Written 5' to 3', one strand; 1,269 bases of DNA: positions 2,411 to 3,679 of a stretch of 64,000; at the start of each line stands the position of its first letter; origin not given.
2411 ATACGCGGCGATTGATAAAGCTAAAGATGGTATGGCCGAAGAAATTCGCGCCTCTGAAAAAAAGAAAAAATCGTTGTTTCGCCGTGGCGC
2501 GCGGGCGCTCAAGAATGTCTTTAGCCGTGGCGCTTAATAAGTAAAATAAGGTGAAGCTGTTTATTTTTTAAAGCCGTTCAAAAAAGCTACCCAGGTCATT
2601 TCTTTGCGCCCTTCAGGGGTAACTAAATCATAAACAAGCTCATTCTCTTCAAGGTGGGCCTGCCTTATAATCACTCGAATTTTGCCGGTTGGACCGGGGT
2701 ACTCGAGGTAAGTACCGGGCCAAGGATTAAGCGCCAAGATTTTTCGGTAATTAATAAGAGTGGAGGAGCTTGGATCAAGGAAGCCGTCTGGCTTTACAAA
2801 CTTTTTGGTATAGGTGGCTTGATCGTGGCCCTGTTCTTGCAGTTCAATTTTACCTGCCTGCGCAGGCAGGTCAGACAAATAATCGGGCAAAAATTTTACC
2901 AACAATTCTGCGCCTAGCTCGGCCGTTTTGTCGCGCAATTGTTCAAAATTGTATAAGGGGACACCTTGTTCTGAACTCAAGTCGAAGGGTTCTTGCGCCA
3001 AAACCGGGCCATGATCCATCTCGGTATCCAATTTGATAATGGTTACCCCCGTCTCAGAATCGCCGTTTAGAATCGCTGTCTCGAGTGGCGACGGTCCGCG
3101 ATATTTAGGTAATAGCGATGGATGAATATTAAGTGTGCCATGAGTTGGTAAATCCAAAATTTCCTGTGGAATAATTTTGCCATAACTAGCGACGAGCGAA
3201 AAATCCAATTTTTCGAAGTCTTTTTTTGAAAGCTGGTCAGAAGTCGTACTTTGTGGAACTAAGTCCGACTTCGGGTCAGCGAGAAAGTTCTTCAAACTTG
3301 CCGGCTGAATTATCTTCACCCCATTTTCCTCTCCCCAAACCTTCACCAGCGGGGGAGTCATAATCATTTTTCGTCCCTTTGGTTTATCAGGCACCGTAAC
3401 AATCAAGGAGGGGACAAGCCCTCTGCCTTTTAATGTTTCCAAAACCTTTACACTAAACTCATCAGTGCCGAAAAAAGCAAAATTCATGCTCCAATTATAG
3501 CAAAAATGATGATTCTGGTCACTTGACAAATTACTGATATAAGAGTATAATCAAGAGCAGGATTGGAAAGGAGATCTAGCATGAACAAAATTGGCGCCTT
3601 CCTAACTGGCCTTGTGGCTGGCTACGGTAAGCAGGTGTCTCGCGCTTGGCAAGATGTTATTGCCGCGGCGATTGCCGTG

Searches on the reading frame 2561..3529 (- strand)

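Call 52: search_protein_families(library=pfam, proteins=[window:2561-3529:-], max_evalue=0.001)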
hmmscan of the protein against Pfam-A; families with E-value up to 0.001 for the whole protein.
window:2561-3529:- (322 aa): 1 family
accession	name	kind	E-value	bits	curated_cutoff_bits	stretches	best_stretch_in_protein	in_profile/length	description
PF00551.24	Formyl_trans_N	-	1.2e-28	100.5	26.1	1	15-212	1-179/181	Formyl transferase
